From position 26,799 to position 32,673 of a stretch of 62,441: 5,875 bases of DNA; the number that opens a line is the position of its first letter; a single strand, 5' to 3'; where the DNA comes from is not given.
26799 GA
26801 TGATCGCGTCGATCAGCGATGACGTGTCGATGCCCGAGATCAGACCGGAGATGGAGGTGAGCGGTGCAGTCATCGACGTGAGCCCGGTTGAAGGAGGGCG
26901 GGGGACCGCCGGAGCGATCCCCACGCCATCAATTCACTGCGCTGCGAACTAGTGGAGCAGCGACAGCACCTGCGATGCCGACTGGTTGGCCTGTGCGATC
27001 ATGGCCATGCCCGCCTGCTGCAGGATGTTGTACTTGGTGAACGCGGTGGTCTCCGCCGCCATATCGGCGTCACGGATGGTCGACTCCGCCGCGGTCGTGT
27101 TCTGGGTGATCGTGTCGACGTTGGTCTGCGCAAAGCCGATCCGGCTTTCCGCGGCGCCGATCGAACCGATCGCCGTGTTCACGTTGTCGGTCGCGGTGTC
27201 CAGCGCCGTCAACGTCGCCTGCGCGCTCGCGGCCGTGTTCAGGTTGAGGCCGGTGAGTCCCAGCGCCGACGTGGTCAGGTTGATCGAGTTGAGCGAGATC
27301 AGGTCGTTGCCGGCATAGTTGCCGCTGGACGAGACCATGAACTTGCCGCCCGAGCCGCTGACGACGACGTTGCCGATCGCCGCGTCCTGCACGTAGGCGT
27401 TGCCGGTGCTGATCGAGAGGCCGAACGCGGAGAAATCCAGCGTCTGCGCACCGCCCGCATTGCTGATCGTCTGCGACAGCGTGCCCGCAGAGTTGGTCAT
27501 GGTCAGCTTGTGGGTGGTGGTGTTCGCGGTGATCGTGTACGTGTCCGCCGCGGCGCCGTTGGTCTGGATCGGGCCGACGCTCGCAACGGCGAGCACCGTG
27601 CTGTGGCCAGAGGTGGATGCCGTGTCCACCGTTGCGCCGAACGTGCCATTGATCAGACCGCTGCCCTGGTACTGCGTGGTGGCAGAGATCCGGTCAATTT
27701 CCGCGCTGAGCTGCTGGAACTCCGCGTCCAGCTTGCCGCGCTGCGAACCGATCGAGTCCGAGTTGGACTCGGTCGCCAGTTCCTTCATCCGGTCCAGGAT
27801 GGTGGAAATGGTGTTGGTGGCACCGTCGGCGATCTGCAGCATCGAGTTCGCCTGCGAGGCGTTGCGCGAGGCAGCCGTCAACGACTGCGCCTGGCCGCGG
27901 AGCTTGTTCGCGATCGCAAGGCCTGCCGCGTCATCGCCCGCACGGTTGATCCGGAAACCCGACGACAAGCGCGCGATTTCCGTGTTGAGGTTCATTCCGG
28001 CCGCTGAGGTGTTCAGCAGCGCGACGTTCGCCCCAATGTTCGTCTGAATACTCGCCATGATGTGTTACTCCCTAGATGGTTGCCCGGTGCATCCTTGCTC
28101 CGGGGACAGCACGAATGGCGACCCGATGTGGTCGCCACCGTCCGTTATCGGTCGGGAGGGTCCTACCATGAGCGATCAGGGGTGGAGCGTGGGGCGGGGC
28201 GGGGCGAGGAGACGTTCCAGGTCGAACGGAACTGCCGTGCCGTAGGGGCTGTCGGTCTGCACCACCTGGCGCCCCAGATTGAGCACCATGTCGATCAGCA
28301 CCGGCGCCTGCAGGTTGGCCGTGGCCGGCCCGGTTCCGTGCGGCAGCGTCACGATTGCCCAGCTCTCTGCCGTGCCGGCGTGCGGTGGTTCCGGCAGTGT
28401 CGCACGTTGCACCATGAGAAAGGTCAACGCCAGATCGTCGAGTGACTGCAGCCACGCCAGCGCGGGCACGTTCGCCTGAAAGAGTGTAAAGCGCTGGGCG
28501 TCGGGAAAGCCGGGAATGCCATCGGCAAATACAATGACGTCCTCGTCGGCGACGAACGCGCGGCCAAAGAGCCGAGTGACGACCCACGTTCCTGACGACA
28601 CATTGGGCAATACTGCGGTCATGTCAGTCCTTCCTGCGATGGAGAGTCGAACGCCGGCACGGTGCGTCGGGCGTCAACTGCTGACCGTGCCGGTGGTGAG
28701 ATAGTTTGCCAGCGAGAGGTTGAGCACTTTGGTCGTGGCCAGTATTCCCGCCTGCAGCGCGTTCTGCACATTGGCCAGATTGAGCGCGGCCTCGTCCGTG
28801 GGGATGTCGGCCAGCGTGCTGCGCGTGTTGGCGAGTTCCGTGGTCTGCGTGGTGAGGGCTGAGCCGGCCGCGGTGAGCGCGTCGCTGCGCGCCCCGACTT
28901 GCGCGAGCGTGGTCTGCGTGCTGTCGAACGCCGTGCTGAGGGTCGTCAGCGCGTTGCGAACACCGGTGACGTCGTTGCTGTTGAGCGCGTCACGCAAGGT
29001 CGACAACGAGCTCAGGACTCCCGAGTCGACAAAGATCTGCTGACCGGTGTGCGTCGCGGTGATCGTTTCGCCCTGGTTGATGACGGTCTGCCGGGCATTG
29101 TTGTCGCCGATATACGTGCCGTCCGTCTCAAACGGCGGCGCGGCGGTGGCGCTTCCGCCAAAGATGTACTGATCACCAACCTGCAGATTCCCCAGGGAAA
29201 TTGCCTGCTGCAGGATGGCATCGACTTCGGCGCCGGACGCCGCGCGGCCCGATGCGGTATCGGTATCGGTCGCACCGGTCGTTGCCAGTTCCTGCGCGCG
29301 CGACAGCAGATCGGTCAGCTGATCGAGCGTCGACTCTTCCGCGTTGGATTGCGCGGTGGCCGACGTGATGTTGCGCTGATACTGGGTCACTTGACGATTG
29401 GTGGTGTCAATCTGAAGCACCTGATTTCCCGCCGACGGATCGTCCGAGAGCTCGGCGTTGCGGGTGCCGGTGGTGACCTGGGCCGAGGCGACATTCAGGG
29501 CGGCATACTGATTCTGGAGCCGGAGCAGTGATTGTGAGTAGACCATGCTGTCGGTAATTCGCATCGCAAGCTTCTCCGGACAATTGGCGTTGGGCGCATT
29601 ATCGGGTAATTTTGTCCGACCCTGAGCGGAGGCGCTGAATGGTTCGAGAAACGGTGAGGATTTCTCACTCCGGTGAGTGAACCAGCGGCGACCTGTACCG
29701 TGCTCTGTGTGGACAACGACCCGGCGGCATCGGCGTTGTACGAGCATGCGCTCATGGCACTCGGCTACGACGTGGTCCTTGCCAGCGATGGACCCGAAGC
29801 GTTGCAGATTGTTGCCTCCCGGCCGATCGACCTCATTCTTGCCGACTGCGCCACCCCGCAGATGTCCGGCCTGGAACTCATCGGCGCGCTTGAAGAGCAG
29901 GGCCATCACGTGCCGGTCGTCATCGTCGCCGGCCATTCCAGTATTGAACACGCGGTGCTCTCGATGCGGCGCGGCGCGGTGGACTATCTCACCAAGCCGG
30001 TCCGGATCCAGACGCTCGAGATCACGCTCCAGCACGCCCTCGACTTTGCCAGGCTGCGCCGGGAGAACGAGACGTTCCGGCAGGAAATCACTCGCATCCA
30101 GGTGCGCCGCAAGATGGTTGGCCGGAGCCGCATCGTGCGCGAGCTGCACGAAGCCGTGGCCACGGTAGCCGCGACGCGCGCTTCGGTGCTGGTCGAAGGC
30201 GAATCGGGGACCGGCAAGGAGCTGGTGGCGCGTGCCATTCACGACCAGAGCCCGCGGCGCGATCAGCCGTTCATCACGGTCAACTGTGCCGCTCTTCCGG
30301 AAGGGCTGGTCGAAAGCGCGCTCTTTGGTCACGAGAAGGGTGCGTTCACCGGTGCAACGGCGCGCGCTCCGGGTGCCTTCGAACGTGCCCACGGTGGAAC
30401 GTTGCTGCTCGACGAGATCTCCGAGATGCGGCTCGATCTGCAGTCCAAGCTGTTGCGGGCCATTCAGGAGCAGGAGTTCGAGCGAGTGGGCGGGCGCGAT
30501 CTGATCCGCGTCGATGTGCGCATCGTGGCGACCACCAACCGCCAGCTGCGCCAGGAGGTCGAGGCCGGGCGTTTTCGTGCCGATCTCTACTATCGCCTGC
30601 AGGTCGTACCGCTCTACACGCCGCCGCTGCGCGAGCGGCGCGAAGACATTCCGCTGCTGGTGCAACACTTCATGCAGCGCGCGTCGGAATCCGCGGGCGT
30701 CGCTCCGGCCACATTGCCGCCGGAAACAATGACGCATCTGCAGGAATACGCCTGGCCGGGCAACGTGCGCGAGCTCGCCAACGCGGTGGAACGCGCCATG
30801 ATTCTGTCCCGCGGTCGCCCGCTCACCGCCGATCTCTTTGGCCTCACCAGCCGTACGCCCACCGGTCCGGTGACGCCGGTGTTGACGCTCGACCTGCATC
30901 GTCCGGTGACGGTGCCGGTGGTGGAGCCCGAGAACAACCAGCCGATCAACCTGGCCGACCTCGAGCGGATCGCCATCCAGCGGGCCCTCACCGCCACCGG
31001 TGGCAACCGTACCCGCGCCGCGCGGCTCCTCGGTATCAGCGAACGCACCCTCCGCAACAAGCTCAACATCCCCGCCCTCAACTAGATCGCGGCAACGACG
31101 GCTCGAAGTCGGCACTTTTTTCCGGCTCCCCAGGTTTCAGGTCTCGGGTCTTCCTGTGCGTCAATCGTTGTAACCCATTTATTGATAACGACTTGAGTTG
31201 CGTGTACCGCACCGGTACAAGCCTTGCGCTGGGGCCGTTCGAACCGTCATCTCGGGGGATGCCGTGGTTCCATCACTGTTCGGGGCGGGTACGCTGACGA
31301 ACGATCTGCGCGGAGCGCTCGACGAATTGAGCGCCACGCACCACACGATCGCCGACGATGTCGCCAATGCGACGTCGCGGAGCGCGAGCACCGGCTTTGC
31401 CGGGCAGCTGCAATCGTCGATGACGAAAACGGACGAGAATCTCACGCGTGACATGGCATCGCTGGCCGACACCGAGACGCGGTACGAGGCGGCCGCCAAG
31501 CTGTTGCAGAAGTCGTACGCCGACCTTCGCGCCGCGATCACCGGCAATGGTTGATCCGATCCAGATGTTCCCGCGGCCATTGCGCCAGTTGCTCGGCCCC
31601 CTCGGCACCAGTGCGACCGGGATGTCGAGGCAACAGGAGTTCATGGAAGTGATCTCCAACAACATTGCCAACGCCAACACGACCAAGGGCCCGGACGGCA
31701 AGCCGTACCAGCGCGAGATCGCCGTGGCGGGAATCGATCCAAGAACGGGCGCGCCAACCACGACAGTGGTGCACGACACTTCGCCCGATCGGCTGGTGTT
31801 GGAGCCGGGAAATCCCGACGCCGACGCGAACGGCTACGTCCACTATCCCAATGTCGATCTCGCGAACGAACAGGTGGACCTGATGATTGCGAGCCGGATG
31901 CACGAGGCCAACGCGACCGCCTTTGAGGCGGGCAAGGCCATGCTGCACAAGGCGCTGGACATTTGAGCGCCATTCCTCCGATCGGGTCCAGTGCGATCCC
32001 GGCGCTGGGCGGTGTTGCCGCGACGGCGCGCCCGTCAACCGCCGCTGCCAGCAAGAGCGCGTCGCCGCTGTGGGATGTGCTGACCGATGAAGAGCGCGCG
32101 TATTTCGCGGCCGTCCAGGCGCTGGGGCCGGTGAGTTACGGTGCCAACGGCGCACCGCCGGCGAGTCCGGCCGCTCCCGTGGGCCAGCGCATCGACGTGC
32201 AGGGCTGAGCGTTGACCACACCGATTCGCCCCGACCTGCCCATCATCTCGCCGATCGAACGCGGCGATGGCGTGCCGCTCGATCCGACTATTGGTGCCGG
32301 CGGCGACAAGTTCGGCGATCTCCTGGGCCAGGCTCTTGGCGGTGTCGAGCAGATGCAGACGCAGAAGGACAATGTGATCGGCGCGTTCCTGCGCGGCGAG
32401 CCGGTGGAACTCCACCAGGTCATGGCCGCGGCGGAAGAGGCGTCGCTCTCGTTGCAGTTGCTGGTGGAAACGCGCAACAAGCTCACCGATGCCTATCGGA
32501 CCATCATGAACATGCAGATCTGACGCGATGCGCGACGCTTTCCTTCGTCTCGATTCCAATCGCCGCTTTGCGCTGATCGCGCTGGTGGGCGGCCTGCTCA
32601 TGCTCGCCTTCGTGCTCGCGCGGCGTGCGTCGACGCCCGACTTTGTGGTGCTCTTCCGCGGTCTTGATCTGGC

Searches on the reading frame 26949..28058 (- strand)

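Call 42: search_protein_families(library=pfam, proteins=[window:26949-28058:-], max_evalue=0.01)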
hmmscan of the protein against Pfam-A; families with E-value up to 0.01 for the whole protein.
window:26949-28058:- (369 aa): 3 families
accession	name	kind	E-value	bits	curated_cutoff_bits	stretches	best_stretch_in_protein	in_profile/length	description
PF00669.25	Flagellin_N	-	2.4e-31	109.1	26.6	1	4-139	1-137/139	Bacterial flagellin N-terminal helical region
PF00700.27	Flagellin_C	-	3.3e-20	72.6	23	1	283-368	1-86/86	Bacterial flagellin C-terminal helical region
PF08898.15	DUF1843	-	0.0067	17.4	23.3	0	88-123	16-49/52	Domain of unknown function (DUF1843)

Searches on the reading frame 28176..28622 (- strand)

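Call 42: search_protein_families(library=pfam, proteins=[window:28176-28622:-], max_evalue=0.01)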
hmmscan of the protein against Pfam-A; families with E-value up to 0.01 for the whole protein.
window:28176-28622:- (148 aa): 1 family
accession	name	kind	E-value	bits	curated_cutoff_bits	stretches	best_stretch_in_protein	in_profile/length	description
PF02623.20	FliW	-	6e-18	65.2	25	2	86-131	74-120/122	FliW protein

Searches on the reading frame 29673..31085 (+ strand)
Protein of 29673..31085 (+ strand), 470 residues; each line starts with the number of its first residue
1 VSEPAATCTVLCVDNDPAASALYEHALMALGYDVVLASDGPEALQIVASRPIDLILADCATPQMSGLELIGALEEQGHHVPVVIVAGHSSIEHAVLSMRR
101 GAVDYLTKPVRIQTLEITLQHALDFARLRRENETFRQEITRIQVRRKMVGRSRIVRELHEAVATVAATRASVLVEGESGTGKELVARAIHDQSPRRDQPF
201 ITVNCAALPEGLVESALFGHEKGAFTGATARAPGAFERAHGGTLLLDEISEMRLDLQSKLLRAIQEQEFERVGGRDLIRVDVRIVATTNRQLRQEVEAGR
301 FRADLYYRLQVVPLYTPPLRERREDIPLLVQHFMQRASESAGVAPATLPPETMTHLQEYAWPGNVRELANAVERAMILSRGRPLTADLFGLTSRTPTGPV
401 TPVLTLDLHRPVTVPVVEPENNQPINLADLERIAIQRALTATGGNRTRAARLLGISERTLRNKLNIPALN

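Call 70: search_protein_families(library=pfam, proteins=[window:29673-31085:+], max_evalue=0.00001)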
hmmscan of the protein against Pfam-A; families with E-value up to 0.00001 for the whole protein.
window:29673-31085:+ (470 aa): 7 families
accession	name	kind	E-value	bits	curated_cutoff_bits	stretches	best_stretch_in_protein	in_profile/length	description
PF00158.32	Sigma54_activat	-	1.2e-69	233.8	20.2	1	148-314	1-167/168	Sigma-54 interaction domain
PF25601.1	AAA_lid_14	-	8.2e-25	86.9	27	1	320-389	1-70/87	AAA+ ATPase lid domain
PF14532.12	Sigma54_activ_2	-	2.2e-23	83.5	25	1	149-319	1-138/138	Sigma-54 interaction domain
PF00072.30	Response_reg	-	6.6e-23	81.4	30.2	1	10-116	1-107/111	Response regulator receiver domain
PF02954.25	HTH_8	-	1.4e-13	50.8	22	1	427-464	2-39/42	Bacterial regulatory protein, Fis family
PF07728.20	AAA_5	-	3.8e-08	33.9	22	1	172-294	2-127/139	AAA domain (dynein-related subfamily)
PF13191.12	AAA_16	-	7e-07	30.3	32.6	1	148-264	2-120/167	AAA ATPase domain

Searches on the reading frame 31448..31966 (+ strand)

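Call 70: search_protein_families(library=pfam, proteins=[window:31448-31966:+], max_evalue=0.00001)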
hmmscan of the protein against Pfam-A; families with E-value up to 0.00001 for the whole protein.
window:31448-31966:+ (172 aa): 2 families
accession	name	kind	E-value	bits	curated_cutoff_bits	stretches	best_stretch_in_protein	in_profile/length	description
PF00460.25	Flg_bb_rod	-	3.1e-09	37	20.7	1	54-79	3-28/31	Flagella basal body rod protein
PF06429.18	Flg_bbr_C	-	7.8e-07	29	23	1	128-171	2-45/46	Flagellar basal body rod FlgEFG protein C-terminal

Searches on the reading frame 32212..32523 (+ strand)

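Call 70: search_protein_families(library=pfam, proteins=[window:32212-32523:+], max_evalue=0.00001)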
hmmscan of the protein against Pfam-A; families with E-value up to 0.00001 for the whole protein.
window:32212-32523:+ (103 aa): 1 family
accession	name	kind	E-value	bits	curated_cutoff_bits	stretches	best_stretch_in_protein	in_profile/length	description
PF02049.23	FliE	-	1.8e-24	86.2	22.4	1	29-103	15-89/89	Flagellar hook-basal body complex protein FliE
